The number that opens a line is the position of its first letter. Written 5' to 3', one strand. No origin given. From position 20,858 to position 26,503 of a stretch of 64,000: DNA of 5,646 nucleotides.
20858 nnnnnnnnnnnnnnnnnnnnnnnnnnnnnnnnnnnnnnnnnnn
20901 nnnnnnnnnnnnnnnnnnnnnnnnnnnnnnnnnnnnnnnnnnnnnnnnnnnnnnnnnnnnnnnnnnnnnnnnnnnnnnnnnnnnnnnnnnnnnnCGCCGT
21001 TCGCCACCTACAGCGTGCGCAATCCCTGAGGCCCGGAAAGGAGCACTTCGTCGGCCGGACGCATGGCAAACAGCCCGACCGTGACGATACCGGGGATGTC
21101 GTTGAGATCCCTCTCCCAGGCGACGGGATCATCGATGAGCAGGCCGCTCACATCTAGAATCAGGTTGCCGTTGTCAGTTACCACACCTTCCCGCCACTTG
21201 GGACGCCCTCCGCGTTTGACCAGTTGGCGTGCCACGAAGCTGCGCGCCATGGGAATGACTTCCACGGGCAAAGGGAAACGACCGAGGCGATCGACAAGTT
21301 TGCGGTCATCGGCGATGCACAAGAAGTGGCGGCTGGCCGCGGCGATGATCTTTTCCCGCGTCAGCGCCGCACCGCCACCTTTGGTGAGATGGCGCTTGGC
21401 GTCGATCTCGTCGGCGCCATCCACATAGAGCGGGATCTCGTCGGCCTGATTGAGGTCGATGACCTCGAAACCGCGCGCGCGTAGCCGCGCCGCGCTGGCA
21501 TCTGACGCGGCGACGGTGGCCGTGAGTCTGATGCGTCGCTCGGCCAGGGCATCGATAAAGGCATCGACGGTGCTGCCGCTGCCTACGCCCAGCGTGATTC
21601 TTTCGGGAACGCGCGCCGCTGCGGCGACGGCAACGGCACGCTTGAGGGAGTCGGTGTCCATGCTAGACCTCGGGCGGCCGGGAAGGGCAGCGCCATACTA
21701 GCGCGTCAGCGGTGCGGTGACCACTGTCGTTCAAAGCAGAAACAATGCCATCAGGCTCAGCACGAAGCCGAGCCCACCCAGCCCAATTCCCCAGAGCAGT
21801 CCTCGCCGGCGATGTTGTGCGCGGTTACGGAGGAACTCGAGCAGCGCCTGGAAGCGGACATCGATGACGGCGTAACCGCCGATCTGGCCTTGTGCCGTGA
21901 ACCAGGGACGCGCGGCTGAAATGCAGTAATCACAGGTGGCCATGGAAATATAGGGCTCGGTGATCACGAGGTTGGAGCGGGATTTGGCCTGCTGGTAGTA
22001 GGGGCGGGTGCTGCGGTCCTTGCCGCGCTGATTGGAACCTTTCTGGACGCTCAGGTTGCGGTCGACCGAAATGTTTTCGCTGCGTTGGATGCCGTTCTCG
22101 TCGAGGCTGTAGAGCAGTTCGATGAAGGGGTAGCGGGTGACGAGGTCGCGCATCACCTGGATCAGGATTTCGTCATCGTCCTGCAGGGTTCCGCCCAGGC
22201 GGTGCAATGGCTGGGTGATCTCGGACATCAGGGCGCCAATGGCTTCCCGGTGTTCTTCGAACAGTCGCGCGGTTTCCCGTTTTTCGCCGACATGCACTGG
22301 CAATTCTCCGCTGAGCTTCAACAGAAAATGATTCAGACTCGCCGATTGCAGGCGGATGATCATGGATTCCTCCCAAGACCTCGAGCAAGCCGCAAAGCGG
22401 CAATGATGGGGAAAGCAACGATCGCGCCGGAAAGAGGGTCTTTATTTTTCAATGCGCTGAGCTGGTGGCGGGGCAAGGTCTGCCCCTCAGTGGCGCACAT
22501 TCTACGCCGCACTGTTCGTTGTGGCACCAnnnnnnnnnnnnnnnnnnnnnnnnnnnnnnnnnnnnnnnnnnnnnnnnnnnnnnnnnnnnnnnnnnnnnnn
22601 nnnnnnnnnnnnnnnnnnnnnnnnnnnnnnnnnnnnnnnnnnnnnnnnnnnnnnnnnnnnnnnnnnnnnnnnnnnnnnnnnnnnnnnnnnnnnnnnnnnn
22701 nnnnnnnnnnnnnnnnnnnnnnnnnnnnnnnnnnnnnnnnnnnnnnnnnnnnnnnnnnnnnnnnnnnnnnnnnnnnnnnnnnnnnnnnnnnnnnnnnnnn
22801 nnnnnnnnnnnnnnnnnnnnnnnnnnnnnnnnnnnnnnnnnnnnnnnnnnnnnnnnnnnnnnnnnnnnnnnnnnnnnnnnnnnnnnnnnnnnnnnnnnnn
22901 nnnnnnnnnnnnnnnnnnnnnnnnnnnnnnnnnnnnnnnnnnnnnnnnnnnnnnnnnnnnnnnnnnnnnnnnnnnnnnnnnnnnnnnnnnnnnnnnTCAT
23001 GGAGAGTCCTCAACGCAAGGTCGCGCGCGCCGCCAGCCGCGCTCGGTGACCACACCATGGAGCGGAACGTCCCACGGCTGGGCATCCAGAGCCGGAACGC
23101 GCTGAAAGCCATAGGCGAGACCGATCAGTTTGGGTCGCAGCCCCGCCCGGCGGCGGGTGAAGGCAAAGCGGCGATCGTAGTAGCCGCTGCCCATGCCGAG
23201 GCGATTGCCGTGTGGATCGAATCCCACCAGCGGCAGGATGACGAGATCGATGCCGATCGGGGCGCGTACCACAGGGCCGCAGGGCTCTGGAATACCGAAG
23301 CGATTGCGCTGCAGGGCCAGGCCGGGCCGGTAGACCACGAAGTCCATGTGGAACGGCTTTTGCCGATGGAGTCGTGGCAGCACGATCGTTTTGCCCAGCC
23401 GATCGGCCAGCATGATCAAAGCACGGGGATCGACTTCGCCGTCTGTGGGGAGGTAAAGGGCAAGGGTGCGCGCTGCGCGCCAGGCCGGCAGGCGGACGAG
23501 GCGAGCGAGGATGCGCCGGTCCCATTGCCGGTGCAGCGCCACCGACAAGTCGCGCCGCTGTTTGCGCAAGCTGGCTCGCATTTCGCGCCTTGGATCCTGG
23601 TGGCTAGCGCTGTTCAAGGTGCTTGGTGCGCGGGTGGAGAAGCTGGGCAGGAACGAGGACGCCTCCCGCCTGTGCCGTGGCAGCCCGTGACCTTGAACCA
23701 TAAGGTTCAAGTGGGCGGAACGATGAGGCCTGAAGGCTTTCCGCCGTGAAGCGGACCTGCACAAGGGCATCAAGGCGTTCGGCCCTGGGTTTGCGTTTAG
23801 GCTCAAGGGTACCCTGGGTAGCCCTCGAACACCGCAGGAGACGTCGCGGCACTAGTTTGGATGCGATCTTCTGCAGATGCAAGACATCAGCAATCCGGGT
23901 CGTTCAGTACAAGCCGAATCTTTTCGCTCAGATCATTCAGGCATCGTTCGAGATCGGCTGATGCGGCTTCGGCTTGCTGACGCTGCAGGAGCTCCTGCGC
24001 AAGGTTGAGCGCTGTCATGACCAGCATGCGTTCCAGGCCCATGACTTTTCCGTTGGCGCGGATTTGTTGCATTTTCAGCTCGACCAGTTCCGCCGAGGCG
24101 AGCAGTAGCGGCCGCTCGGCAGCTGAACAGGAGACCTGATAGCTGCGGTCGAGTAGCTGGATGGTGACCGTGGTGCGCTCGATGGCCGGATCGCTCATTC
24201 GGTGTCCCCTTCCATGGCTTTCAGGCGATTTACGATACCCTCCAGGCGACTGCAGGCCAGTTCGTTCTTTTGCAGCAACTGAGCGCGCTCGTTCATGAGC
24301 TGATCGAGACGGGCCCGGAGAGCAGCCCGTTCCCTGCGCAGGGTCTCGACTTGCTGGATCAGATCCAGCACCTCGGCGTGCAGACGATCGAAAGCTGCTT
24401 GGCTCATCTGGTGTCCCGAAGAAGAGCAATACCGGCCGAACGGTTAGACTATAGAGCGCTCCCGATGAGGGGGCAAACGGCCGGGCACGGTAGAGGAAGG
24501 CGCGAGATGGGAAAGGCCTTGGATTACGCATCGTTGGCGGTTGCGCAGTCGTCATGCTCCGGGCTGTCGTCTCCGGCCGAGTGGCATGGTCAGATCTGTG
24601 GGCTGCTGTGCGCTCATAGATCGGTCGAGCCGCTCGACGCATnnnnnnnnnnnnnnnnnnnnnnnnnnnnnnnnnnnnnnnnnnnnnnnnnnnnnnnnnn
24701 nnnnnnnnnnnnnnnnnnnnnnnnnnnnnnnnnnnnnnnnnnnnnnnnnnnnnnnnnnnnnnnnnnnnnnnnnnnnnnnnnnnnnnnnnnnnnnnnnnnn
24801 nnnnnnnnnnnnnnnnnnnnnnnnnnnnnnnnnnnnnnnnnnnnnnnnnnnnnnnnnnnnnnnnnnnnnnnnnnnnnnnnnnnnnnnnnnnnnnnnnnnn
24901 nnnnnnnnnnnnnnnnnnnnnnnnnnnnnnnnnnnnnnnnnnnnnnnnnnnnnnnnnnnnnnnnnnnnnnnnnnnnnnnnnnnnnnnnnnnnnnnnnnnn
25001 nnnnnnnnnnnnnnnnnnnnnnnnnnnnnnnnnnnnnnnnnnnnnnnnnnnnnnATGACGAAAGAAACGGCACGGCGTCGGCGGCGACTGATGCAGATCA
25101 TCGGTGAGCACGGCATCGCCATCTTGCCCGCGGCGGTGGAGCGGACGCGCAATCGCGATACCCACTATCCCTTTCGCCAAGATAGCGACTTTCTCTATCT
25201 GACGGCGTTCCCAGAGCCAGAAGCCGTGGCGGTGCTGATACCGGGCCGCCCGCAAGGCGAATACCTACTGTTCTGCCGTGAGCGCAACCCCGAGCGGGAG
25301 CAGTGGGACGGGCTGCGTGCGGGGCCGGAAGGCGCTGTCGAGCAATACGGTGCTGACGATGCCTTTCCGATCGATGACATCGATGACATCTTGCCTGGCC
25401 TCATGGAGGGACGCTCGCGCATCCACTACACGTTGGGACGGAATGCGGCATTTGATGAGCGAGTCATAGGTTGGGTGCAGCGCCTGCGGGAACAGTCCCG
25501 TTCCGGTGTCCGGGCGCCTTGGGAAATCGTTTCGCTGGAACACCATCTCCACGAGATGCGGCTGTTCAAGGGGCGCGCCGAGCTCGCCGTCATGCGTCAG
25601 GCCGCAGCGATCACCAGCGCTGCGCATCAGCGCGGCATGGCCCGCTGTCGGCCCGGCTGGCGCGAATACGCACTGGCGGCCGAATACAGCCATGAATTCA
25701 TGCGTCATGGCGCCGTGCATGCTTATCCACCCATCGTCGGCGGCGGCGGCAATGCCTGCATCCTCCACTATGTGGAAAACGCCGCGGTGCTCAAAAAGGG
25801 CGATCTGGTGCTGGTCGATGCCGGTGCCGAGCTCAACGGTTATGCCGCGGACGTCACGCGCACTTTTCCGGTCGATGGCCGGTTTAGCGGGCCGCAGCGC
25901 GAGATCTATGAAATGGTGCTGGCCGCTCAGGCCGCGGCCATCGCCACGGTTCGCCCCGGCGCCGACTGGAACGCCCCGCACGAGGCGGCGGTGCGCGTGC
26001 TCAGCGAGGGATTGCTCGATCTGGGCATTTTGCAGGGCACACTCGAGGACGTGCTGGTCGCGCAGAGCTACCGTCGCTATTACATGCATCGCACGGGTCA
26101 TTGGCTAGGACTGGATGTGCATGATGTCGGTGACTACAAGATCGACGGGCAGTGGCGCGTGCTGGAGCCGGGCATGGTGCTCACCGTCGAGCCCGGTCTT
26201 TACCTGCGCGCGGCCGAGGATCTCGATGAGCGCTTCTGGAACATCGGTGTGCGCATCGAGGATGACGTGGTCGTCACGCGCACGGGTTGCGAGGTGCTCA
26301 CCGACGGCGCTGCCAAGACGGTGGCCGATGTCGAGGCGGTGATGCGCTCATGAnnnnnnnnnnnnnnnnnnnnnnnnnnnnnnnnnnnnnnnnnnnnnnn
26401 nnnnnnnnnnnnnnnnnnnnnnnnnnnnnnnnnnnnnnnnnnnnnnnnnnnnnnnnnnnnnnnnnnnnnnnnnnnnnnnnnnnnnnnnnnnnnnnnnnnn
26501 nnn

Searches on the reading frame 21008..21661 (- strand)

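Call 29: search_protein_families(library=pfam, proteins=[window:21008-21661:-])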
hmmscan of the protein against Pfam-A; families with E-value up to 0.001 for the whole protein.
window:21008-21661:- (217 aa): 2 families
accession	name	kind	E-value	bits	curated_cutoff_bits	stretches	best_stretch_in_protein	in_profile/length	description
PF06026.20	Rib_5-P_isom_A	-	1.9e-55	187.5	26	1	49-213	2-173/173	Ribose 5-phosphate isomerase A (phosphoriboisomerase A)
PF00455.28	DeoRC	-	0.00028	21.3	31.8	0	7-48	6-46/160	DeoR C terminal sensor domain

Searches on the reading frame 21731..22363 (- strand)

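Call 29: search_protein_families(library=pfam, proteins=[window:21731-22363:-])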
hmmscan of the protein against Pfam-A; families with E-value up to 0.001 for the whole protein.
window:21731-22363:- (210 aa): 2 families
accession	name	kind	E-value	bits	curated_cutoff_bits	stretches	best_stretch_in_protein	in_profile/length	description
PF02743.24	dCache_1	-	2.3e-10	40.8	45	1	57-186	47-167/240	Cache domain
PF22673.2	MCP-like_PDC_1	-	0.00052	20.9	27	1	111-174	48-111/113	Methyl-accepting chemotaxis protein-like, first PDC sensor domain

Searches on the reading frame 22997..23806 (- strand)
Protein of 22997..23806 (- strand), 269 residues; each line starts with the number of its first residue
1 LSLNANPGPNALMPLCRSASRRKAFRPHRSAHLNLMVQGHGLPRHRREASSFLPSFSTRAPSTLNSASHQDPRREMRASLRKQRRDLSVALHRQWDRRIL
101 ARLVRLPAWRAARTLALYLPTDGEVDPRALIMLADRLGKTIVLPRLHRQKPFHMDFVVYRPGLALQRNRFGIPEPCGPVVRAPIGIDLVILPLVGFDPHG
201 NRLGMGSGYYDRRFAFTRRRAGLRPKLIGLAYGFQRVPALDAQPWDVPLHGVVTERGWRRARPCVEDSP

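Call 29: search_protein_families(library=pfam, proteins=[window:22997-23806:-])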
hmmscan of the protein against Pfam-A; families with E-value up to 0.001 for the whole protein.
window:22997-23806:- (269 aa): 1 family
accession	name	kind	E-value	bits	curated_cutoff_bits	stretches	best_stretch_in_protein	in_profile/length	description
PF01812.26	5-FTHF_cyc-lig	-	1.1e-39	136.8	27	1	74-255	2-186/186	5-formyltetrahydrofolate cyclo-ligase family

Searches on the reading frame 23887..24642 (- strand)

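Call 29: search_protein_families(library=pfam, proteins=[window:23887-24642:-])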
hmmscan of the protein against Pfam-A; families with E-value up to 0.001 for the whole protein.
window:23887-24642:- (251 aa): 1 family
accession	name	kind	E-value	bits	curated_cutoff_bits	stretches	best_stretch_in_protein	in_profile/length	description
PF05164.18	ZapA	-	3.8e-18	66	23.8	1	159-242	1-88/88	Cell division protein ZapA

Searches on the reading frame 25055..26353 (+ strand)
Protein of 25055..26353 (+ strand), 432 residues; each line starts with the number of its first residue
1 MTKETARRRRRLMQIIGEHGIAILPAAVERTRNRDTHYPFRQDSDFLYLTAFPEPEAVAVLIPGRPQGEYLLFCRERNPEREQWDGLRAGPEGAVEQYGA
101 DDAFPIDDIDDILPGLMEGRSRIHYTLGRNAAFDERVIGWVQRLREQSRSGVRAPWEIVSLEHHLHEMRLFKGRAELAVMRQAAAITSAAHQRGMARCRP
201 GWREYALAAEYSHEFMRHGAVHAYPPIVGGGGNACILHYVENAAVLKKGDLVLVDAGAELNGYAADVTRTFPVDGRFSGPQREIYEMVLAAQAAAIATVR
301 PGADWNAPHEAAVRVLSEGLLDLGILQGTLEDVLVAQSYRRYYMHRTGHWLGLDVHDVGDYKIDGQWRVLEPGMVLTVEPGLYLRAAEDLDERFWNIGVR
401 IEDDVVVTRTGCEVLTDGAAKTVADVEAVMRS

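Call 29: search_protein_families(library=pfam, proteins=[window:25055-26353:+])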
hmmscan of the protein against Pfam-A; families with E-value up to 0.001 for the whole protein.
window:25055-26353:+ (432 aa): 2 families
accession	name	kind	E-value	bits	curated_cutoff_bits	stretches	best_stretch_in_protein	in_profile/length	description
PF00557.29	Peptidase_M24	-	5.4e-66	222.8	23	1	179-408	2-207/208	Metallopeptidase family M24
PF05195.22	AMP_N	-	1.4e-40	138.2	24.6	1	6-124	2-121/121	Aminopeptidase P, N-terminal domain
